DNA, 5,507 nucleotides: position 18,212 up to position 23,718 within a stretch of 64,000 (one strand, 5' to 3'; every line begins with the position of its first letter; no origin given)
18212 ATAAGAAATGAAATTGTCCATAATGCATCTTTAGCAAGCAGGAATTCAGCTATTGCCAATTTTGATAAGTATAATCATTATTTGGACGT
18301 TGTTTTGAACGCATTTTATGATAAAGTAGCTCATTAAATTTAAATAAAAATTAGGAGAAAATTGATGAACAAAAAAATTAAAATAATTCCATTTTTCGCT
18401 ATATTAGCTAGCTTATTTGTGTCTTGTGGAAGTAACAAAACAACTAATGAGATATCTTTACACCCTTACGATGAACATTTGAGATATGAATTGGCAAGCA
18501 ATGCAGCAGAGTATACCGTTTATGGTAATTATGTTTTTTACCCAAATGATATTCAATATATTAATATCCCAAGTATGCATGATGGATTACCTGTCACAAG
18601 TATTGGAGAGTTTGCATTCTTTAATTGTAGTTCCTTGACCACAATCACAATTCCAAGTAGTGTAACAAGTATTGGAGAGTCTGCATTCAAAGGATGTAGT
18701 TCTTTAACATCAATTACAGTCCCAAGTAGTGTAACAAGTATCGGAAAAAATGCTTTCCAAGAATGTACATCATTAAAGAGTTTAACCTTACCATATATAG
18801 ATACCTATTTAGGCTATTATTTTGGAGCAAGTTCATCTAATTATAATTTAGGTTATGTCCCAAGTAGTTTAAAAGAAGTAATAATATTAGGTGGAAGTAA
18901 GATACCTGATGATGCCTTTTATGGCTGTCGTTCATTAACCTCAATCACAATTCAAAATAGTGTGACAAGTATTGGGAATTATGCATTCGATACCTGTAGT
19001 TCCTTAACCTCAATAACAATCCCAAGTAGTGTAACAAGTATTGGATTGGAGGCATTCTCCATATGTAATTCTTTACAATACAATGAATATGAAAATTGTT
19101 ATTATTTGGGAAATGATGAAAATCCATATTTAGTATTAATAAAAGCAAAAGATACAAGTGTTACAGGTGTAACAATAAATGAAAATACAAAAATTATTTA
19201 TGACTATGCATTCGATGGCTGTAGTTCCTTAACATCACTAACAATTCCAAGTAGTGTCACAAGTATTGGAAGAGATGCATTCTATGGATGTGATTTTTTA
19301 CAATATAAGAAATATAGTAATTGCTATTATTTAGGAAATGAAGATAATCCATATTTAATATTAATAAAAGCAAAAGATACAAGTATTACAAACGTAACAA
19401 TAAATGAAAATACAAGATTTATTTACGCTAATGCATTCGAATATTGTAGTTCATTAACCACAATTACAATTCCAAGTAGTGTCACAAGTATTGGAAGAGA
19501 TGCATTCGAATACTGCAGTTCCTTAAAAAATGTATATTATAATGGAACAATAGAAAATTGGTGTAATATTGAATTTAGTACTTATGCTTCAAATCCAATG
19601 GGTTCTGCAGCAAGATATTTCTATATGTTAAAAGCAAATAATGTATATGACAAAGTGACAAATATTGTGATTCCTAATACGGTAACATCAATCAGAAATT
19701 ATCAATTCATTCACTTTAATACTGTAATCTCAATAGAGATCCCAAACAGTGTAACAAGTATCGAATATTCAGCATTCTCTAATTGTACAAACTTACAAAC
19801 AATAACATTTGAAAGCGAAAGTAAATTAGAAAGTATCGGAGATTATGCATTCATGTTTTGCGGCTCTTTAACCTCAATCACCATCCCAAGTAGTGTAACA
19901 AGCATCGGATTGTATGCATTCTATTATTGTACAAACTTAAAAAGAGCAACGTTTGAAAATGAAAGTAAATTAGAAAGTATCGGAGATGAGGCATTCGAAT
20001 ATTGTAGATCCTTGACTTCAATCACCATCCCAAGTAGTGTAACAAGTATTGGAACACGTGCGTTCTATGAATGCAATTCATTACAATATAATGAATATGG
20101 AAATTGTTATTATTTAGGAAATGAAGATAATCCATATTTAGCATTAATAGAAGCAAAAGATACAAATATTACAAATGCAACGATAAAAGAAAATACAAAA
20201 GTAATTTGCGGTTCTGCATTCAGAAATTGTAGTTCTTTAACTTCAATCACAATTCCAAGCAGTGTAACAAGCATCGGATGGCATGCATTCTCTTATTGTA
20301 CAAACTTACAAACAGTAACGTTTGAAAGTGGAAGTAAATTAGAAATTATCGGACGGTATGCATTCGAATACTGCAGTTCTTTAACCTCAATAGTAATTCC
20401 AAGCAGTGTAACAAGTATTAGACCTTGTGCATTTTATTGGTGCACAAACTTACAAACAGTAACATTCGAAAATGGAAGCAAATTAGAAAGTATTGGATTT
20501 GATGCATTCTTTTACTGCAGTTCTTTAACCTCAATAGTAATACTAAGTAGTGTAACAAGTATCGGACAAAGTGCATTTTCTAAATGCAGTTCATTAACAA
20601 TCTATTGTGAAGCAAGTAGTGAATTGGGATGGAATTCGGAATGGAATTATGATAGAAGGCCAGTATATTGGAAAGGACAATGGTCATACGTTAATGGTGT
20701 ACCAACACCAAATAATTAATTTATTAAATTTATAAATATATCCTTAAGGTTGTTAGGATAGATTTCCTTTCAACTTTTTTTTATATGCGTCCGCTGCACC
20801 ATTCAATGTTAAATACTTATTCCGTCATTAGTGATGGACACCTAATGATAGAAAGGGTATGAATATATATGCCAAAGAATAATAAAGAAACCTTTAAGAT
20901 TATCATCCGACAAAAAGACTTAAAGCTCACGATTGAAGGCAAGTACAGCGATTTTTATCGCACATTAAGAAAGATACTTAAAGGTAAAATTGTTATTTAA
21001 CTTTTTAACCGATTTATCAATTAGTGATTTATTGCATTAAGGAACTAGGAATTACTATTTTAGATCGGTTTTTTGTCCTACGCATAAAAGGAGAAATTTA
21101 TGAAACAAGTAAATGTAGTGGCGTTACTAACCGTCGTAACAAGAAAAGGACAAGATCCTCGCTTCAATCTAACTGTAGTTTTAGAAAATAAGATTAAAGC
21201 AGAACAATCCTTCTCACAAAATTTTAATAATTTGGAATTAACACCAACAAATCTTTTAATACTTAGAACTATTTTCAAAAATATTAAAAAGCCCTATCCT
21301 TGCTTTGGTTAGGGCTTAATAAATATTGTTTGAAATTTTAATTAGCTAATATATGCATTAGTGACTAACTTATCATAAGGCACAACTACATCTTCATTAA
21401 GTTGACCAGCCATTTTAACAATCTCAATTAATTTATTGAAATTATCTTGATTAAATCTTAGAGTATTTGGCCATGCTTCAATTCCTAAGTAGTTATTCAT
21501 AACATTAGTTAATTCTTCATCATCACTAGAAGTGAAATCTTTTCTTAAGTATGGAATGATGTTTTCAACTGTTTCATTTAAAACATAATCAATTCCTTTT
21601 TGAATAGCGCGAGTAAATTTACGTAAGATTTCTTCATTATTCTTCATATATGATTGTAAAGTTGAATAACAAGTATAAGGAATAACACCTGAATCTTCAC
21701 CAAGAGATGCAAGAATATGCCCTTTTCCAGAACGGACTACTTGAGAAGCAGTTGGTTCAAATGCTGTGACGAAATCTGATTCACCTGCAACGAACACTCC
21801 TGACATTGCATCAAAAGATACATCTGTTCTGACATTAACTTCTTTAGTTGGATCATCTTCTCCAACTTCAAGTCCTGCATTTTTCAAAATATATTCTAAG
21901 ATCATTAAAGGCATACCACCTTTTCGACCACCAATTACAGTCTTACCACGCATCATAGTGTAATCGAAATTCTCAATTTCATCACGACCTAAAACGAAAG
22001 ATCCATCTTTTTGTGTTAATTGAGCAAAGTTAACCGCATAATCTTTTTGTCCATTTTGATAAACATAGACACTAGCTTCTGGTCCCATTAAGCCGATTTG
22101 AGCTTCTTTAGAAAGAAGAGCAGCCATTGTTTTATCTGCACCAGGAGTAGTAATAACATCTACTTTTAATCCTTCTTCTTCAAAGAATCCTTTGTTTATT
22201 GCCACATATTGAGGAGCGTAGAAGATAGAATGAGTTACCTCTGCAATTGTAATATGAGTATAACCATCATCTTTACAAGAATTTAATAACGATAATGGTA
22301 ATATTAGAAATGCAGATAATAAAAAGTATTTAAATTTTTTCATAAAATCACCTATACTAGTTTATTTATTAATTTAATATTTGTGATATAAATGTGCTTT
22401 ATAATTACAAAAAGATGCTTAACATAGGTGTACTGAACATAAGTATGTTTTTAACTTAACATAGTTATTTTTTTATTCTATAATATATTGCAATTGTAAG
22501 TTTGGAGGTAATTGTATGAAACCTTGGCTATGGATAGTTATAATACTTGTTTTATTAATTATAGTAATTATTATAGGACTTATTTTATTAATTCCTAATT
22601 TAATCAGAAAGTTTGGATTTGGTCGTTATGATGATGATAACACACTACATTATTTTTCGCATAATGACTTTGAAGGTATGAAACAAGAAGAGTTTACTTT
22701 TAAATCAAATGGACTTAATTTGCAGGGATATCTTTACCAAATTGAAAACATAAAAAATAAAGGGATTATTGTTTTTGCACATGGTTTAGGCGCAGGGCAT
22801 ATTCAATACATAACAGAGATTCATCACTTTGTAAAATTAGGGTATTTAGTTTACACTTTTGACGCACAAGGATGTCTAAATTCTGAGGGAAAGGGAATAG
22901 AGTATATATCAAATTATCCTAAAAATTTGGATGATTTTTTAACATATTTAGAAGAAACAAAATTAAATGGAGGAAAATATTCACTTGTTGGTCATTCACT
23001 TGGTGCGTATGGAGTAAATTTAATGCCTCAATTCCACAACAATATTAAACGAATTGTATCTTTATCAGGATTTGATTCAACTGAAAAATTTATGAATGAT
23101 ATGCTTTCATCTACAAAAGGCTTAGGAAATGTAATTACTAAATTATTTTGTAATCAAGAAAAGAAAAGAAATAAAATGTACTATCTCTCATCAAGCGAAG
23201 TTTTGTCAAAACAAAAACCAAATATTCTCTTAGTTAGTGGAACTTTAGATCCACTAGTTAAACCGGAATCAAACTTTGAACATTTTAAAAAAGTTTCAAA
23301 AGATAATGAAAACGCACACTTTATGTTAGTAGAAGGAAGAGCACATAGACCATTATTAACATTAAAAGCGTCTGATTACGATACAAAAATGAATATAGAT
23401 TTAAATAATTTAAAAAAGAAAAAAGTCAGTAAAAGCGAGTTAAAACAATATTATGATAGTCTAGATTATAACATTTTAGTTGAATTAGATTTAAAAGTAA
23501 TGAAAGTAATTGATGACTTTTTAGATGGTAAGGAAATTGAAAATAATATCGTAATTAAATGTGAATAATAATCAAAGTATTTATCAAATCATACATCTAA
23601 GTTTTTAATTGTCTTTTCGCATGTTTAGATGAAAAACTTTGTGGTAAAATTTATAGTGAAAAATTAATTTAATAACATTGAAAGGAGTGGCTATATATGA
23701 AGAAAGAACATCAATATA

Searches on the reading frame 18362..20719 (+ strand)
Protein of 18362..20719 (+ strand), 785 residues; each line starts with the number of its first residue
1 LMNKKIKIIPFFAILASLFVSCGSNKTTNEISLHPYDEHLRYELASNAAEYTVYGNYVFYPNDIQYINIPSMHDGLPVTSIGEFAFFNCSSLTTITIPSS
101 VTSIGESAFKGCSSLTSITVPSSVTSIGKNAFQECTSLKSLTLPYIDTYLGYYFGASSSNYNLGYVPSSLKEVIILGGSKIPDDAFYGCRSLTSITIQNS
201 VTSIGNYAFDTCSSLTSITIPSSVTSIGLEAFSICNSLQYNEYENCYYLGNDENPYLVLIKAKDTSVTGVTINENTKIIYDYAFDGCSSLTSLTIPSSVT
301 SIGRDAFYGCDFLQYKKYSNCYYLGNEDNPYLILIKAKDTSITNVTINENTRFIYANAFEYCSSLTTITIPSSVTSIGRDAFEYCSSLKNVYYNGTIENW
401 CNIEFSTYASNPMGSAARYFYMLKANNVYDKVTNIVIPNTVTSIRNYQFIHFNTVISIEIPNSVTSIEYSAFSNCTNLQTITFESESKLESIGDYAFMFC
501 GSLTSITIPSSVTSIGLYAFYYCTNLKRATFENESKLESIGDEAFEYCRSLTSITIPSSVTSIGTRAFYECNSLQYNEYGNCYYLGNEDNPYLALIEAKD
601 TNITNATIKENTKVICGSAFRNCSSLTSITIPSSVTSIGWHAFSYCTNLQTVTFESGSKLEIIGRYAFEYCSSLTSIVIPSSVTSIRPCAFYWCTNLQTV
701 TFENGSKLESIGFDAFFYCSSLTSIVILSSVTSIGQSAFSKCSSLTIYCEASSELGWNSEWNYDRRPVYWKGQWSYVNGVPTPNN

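Call 8: search_protein_families(library=pfam, proteins=[window:18362-20719:+], max_evalue=0.01)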
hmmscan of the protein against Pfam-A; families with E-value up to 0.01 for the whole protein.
window:18362-20719:+ (785 aa): 6 families
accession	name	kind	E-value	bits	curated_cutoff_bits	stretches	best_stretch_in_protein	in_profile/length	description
PF13306.12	LRR_5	-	1.7e-147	484.2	27.7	8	491-578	2-85/127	BspA type Leucine rich repeat region (6 copies)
PF13855.12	LRR_8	-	3.6e-30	103.9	27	1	100-143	12-56/61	Leucine rich repeat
PF12799.13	LRR_4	-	3.1e-08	34.1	27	0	462-493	11-40/44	Leucine Rich repeats (2 copies)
PF05725.18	FNIP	-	0.00012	22.5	21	0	673-686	26-39/44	FNIP Repeat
PF00778.23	DIX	-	0.00087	19.5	22.2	0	582-610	5-33/77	DIX domain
PF13827.11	DUF4189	-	0.0014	19.6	25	0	208-289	5-84/97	Domain of unknown function (DUF4189)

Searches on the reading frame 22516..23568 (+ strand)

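Call 8: search_protein_families(library=pfam, proteins=[window:22516-23568:+], max_evalue=0.01)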
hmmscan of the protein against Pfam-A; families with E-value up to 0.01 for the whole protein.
window:22516-23568:+ (350 aa): 5 families
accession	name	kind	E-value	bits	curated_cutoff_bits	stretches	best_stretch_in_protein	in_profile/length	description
PF00561.26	Abhydrolase_1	-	1.6e-12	48.1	25.8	1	84-192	2-112/245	alpha/beta hydrolase fold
PF12146.15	Hydrolase_4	-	1.8e-11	44.2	27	1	80-191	2-115/239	Serine aminopeptidase, S33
PF12697.13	Abhydrolase_6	-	6.8e-06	27.3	26.3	1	85-167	1-79/217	Alpha/beta hydrolase family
PF00326.27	Peptidase_S9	-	7.5e-06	26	22.6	1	149-277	60-187/213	Prolyl oligopeptidase family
PF12695.13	Abhydrolase_5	-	0.00056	20.2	27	0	200-277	63-140/164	Alpha/beta hydrolase family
